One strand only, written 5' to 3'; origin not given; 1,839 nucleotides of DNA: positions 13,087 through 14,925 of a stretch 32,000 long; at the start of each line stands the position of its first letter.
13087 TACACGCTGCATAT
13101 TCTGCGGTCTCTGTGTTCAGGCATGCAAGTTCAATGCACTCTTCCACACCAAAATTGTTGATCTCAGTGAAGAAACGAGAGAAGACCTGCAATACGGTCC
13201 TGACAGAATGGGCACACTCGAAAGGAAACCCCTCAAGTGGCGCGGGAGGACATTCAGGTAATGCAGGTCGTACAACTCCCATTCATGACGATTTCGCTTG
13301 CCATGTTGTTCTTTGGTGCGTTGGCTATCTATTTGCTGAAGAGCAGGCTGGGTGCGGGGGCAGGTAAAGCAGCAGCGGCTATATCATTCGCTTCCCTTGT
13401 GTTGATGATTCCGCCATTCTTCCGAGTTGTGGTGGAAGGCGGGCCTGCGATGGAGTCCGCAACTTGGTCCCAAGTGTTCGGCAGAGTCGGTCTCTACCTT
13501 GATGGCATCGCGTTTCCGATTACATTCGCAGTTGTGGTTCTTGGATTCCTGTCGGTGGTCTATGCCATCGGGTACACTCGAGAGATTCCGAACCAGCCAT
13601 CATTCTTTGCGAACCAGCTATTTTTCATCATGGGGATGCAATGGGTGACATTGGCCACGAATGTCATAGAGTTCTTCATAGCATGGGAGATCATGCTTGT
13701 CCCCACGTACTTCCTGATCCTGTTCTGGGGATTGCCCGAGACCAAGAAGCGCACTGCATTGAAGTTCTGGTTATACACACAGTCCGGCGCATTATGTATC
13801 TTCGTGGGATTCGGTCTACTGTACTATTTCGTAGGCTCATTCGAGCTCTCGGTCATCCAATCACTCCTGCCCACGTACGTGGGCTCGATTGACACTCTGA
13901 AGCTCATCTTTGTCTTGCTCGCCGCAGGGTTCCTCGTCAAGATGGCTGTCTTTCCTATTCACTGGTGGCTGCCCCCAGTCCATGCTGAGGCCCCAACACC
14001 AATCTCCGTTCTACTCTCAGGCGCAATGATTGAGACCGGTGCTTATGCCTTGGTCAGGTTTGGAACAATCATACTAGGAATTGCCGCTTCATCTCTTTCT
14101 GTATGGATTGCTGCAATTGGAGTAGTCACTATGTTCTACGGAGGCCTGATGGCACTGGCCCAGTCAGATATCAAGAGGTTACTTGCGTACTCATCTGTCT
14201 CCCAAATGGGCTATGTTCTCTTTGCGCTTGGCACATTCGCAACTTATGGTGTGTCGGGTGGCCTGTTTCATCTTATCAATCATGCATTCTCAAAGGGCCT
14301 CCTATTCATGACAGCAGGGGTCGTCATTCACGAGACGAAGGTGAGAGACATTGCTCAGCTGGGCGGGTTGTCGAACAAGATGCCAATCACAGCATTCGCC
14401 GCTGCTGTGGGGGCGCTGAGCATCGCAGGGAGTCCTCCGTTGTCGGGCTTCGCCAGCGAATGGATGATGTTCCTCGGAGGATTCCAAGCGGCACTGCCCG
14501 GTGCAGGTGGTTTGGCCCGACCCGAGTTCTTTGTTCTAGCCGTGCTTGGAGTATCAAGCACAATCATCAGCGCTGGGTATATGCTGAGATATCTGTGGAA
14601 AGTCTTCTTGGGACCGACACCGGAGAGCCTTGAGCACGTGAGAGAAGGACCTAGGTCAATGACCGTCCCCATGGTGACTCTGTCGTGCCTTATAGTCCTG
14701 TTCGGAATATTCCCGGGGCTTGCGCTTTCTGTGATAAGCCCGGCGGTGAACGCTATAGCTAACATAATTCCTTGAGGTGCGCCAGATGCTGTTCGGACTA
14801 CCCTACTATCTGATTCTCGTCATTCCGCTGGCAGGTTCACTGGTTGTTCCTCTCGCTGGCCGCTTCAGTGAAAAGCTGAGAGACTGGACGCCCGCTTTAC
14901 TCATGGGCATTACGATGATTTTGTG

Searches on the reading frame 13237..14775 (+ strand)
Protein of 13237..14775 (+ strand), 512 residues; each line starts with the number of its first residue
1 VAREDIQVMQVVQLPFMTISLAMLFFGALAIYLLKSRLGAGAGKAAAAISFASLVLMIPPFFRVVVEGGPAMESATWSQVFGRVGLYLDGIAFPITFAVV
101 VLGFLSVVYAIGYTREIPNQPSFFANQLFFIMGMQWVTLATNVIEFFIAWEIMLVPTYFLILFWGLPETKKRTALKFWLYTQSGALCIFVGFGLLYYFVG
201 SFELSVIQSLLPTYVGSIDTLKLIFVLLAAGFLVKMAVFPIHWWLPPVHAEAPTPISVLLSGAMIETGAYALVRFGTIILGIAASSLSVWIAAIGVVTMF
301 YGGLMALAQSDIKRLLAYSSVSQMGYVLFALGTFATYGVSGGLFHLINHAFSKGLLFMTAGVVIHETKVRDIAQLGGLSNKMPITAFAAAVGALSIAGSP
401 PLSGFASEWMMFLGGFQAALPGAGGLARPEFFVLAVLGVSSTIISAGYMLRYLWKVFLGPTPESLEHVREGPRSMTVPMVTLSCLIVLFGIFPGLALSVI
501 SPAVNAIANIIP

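Call 4: search_protein_families(library=pfam, proteins=[window:13237-14775:+])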
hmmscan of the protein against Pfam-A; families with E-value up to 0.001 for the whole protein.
window:13237-14775:+ (512 aa): 1 family
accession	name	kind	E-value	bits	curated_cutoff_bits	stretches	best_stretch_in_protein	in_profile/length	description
PF00361.26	Proton_antipo_M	-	3.9e-71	240.1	21.5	1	140-419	1-279/294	NADH:quinone oxidoreductase/Mrp antiporter, TM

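Call 61: search_solved_structures(query=window:13237-14775:+, max_evalue=1e-10, show_alignments=1)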
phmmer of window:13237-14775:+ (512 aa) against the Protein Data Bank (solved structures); distinct sequences matched with E-value up to 1e-10: 97 (the best 60 are shown).
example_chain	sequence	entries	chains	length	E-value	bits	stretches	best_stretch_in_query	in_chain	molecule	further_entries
7qru_A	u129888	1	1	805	6.8e-55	190.3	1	48-508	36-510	Na+/H+ antiporter subunit A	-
6cfw_H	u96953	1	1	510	3.2e-51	178.1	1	14-510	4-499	Monovalent cation/H+ antiporter subunit D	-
6u8y_X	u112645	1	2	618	1.9e-48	169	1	19-497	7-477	NADH dehydrogenase subunit M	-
7p61_M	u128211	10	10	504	2.1e-48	168.9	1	76-504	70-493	NADH dehydrogenase I subunit M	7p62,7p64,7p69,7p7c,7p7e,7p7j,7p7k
3rko_M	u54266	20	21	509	2.2e-48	168.8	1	76-504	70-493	NADH-QUINONE OXIDOREDUCTASE SUBUNIT M | NADH dehydrogenase I subunit M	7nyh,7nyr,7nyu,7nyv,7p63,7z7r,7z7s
6z16_A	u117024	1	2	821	3e-48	168.4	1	86-507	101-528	Multisubunit Na+/H+ antiporter, A subunit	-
6hum_D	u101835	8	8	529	4.9e-48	167.7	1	14-500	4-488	NAD(P)H-quinone oxidoreductase chain 4 1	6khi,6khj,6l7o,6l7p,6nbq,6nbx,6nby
6tjv_D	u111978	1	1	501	1e-45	160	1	14-493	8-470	NADH dehydrogenase subunit 4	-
8qby_M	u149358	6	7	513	8.2e-44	153.7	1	69-508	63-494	NADH dehydrogenase subunit M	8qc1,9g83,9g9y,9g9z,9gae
4he8_L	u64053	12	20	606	1.1e-43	153.4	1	19-491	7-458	NADH-quinone oxidoreductase subunit 12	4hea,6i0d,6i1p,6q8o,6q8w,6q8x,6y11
8e9g_L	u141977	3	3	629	6.6e-43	150.7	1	76-490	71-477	NADH-quinone oxidoreductase, L subunit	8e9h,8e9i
7wff_F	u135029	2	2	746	7.1e-43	150.6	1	83-408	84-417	NAD(P)H-quinone oxidoreductase subunit 5, chloroplastic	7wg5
7eu3_D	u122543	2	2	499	9.1e-42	147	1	15-507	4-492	NAD(P)H-quinone oxidoreductase chain 4, chloroplastic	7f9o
7a23_a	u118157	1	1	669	1.5e-41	146.2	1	42-487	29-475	Nad5m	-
9grx_F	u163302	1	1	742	2.6e-41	145.5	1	15-408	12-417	NAD(P)H-quinone oxidoreductase subunit 5, chloroplastic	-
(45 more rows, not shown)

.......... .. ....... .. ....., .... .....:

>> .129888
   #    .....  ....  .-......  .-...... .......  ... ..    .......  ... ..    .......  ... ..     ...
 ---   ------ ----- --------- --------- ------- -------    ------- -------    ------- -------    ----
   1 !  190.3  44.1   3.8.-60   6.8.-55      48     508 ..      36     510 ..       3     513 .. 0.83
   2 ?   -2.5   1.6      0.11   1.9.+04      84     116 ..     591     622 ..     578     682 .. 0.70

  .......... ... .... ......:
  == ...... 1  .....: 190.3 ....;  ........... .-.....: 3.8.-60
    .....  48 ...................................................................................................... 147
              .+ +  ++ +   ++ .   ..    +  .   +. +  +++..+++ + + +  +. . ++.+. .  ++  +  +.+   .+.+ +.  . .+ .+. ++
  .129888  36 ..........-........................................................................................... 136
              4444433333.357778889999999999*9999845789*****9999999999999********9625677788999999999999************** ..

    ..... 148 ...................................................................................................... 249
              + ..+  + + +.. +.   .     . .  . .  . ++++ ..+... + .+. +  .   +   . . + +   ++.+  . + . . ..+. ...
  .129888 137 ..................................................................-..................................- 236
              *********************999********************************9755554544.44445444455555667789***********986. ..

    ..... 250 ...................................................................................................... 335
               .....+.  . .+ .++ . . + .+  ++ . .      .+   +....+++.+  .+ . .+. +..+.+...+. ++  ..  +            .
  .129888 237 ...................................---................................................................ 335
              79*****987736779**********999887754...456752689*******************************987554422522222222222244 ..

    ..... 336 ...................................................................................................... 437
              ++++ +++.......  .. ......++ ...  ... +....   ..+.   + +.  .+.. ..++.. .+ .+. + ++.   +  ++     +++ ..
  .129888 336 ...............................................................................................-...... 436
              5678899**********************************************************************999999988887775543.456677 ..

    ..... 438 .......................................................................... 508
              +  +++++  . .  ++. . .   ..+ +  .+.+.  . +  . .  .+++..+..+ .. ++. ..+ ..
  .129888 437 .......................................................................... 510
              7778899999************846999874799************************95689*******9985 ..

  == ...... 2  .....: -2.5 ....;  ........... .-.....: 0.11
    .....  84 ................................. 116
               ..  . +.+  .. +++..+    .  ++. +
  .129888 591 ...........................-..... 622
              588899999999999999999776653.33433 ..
